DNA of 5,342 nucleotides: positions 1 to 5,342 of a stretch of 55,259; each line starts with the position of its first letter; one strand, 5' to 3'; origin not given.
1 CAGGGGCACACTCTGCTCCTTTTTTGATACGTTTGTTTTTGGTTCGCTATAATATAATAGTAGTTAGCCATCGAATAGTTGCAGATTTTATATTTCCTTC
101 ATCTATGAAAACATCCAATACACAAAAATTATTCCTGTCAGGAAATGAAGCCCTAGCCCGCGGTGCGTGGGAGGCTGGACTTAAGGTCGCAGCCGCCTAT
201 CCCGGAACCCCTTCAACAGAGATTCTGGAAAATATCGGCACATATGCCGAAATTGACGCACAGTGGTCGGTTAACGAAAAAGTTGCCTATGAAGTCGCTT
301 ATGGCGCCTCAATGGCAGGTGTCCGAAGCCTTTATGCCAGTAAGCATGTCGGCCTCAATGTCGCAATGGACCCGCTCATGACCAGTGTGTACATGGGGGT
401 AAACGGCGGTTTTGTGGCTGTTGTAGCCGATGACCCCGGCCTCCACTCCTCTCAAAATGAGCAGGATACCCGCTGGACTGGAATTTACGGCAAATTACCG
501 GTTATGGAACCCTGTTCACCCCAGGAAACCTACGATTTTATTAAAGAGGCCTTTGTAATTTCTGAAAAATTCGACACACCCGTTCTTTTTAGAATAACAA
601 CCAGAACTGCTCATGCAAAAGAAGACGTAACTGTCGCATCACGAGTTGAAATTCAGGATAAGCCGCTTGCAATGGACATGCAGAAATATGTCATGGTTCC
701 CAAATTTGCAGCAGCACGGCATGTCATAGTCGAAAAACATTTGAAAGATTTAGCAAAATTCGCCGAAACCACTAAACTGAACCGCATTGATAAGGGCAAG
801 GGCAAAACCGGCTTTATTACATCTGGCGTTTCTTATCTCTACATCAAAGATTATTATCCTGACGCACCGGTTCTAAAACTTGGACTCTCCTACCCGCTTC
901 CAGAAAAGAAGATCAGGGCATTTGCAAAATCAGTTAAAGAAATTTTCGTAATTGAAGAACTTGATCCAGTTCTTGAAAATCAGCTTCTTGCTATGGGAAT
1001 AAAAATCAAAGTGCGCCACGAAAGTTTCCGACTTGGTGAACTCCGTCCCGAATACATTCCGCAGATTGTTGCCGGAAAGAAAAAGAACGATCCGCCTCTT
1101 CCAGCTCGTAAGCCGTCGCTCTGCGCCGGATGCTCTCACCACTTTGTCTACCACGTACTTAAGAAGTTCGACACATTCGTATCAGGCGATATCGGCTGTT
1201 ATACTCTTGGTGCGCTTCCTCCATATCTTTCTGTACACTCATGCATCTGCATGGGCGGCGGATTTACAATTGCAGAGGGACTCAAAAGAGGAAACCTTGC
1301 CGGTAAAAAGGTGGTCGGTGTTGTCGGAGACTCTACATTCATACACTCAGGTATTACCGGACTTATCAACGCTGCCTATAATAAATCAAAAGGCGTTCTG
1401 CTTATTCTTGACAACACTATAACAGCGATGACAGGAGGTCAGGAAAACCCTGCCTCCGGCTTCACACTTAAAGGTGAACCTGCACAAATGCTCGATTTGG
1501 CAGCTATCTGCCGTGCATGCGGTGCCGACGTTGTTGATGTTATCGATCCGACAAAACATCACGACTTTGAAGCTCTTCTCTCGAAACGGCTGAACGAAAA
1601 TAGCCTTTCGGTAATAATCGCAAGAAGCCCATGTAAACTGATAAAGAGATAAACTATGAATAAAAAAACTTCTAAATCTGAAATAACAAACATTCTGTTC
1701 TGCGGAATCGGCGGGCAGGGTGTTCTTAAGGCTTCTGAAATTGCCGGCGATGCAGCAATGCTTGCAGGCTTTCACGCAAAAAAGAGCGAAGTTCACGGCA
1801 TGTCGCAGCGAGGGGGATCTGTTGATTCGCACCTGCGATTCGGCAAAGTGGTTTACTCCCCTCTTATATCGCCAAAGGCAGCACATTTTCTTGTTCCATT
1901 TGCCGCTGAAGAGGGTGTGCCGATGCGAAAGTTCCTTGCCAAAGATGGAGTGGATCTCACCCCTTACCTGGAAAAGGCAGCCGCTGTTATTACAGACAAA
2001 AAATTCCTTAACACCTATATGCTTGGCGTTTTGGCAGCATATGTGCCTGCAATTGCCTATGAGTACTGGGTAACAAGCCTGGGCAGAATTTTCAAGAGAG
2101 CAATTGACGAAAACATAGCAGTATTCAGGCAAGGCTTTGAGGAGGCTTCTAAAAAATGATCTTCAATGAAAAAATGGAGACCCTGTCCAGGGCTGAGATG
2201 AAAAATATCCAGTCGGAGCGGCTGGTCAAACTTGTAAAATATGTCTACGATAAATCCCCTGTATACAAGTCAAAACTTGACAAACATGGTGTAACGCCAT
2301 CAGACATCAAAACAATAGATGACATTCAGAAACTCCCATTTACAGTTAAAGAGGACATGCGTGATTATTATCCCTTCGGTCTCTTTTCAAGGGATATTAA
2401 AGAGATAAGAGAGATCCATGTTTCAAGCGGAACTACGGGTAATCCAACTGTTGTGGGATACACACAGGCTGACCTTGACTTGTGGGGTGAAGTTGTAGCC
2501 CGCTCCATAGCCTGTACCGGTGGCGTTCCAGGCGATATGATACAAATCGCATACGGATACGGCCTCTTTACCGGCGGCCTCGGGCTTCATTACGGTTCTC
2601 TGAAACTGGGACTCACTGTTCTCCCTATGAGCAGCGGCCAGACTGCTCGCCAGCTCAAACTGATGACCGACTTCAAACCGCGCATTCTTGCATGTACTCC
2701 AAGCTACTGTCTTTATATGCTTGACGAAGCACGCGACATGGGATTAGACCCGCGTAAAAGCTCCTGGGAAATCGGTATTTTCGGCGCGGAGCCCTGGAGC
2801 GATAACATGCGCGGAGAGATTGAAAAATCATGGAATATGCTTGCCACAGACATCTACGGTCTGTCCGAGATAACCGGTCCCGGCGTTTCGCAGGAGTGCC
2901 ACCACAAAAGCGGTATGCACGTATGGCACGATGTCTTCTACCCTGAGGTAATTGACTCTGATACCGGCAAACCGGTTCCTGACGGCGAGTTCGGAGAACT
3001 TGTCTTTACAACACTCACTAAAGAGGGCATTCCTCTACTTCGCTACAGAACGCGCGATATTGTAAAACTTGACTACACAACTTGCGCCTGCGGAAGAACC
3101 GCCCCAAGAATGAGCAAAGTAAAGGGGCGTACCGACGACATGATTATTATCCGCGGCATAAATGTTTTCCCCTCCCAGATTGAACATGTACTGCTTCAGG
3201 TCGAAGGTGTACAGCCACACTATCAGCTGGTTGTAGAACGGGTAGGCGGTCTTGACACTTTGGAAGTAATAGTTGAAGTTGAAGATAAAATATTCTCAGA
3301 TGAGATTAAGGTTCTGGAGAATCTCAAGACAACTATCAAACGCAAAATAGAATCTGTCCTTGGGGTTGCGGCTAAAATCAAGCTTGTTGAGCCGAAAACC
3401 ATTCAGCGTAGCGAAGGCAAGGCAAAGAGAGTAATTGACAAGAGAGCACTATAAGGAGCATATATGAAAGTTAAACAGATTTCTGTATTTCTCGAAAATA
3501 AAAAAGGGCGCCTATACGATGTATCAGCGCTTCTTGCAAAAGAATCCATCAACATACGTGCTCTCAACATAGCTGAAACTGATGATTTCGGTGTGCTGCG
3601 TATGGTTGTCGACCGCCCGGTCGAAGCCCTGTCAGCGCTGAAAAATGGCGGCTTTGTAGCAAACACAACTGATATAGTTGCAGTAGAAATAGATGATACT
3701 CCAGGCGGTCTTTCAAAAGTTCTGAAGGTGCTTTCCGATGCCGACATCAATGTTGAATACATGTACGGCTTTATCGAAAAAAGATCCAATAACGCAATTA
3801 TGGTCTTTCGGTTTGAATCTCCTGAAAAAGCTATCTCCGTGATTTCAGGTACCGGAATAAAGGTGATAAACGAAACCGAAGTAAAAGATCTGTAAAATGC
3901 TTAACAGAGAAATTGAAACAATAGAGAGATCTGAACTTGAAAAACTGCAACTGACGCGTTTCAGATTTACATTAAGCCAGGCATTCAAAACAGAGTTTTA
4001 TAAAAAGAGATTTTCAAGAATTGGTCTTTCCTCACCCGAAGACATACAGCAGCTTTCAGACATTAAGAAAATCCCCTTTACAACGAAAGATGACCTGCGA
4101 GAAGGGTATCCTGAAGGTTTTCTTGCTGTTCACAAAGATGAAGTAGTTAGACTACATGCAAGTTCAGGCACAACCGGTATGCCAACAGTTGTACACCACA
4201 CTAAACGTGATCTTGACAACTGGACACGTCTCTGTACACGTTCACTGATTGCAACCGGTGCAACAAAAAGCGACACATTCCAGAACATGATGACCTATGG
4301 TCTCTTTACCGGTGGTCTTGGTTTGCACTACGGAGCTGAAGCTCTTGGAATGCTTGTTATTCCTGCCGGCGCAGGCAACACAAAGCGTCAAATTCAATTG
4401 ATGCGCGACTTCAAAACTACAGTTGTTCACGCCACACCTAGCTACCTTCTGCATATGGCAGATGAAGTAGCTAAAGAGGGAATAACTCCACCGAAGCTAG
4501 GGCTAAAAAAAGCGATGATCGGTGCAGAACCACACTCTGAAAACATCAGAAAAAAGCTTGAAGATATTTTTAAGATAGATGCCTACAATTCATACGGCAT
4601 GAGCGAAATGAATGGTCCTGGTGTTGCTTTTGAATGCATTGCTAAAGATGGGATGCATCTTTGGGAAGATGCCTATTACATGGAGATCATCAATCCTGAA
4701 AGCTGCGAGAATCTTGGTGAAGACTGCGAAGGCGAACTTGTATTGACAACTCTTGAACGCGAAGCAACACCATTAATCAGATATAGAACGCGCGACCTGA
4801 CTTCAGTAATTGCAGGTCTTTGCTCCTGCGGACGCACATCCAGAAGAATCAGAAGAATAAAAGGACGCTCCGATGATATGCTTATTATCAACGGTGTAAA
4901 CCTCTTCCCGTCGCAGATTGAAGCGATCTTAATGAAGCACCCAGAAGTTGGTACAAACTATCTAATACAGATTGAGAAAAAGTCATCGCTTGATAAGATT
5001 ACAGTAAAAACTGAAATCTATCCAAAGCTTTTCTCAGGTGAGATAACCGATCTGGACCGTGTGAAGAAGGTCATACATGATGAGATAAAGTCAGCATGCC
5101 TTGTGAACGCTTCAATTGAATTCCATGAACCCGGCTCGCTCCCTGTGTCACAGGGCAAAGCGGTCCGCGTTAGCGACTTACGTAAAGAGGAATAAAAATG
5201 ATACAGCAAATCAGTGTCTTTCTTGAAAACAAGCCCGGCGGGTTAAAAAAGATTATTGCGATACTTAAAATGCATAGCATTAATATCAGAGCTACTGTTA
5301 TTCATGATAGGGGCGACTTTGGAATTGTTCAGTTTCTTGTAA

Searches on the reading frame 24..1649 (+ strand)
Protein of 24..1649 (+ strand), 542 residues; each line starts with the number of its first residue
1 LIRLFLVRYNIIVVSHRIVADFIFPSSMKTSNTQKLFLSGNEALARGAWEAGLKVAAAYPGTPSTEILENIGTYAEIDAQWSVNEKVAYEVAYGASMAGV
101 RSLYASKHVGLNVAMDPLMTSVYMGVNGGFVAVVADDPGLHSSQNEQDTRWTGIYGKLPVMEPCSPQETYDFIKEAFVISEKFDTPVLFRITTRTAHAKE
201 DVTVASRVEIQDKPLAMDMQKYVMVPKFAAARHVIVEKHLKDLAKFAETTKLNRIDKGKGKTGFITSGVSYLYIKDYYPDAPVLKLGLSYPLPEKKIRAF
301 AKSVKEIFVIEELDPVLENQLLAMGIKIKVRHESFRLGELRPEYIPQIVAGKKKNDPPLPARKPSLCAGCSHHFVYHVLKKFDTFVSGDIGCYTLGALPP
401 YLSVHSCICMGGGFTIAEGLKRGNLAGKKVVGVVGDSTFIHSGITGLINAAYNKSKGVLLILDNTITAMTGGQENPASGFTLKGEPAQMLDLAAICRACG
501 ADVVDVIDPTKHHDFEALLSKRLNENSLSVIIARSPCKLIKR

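Call 57: search_protein_families(library=pfam, proteins=[window:24-1649:+], max_evalue=0.00001)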
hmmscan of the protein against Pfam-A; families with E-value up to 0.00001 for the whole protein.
window:24-1649:+ (542 aa): 2 families
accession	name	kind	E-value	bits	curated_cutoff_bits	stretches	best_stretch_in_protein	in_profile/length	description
PF02775.26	TPP_enzyme_C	-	9e-21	74.7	21.9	1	389-532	1-150/151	Thiamine pyrophosphate enzyme, C-terminal TPP binding domain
PF01855.24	POR_N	-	7.6e-15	55.7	27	1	47-212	2-179/231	Pyruvate flavodoxin/ferredoxin oxidoreductase, thiamine diP-bdg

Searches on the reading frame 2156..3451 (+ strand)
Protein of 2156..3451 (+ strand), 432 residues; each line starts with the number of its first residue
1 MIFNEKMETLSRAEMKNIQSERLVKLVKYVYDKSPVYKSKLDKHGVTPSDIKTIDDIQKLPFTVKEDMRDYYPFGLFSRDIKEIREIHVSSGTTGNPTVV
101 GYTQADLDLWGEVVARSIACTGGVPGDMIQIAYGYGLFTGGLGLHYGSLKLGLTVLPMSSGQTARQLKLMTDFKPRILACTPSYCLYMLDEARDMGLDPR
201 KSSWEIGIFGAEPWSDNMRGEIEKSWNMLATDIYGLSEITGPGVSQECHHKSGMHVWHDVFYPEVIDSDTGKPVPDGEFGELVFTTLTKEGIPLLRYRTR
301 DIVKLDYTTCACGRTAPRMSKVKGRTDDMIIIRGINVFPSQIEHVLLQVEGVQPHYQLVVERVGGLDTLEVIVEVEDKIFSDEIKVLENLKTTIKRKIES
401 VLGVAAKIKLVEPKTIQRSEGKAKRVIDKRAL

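Call 57: search_protein_families(library=pfam, proteins=[window:2156-3451:+], max_evalue=0.00001)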
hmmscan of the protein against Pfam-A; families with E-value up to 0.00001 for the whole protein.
window:2156-3451:+ (432 aa): 2 families
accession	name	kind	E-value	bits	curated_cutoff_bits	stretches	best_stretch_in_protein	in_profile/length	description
PF14535.12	AMP-binding_C_2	-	2.8e-34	117.7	25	1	334-430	1-96/96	AMP-binding enzyme C-terminal domain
PF00501.34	AMP-binding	-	5.9e-15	55.4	29.9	1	87-284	167-374/384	AMP-binding enzyme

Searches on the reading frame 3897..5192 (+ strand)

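Call 57: search_protein_families(library=pfam, proteins=[window:3897-5192:+], max_evalue=0.00001)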
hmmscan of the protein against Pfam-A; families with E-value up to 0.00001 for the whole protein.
window:3897-5192:+ (432 aa): 2 families
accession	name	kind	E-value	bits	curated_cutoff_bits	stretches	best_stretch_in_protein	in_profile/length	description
PF14535.12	AMP-binding_C_2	-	2.6e-25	89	25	1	333-429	1-96/96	AMP-binding enzyme C-terminal domain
PF00501.34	AMP-binding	-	6.5e-15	55.2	29.9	1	77-283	158-374/384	AMP-binding enzyme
